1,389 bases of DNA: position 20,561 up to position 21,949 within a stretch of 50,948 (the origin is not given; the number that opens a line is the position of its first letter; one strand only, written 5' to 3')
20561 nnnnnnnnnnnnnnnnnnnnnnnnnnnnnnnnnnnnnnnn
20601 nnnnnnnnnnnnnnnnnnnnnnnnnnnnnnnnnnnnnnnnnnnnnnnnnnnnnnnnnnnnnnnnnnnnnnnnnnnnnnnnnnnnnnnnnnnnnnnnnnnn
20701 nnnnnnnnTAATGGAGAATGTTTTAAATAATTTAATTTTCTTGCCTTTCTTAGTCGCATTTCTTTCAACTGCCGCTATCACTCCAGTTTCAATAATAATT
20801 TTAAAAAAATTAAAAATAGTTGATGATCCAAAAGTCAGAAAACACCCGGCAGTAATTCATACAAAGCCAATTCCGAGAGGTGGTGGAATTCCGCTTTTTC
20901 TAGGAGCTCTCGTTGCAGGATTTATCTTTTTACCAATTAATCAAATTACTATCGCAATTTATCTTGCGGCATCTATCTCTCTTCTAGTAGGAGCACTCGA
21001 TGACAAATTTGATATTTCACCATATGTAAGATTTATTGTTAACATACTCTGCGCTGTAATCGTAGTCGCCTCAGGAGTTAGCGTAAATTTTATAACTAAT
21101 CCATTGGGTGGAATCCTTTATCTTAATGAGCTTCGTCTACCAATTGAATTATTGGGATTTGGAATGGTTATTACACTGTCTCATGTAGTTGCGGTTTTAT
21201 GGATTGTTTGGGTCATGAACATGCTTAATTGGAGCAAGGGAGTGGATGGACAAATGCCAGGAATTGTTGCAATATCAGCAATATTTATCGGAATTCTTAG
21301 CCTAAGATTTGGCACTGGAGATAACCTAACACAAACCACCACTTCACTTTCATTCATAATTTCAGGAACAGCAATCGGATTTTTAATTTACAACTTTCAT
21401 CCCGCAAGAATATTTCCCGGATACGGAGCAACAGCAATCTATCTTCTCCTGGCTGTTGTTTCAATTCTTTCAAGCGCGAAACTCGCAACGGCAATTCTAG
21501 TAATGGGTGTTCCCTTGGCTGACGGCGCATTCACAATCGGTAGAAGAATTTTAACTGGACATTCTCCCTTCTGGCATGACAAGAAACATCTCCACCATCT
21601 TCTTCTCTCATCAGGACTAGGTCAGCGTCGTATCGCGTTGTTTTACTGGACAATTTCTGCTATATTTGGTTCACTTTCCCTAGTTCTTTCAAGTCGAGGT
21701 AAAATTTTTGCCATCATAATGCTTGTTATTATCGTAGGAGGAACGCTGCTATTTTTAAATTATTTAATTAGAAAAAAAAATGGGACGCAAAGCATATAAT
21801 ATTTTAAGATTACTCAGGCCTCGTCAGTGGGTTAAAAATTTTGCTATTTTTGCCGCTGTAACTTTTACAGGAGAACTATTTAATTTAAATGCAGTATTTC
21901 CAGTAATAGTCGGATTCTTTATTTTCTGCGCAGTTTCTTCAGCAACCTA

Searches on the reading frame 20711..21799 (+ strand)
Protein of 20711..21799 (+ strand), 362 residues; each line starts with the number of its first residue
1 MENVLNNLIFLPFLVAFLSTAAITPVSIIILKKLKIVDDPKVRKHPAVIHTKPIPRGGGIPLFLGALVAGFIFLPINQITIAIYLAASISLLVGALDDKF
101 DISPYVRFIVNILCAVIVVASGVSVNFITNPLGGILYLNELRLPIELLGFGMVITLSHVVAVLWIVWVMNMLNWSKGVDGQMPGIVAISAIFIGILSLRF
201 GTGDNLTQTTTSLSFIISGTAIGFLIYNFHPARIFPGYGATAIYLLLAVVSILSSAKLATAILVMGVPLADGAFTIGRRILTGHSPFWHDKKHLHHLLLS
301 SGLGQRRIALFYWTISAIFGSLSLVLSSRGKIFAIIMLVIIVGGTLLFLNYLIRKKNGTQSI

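Call 8: search_protein_families(library=pfam, proteins=[window:20711-21799:+], max_evalue=0.001)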
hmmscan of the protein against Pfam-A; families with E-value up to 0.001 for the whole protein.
window:20711-21799:+ (362 aa): 1 family
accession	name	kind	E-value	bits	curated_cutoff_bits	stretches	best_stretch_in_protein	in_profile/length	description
PF00953.26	Glycos_transf_4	-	6.7e-23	81.9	27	1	81-254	2-159/160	Glycosyl transferase family 4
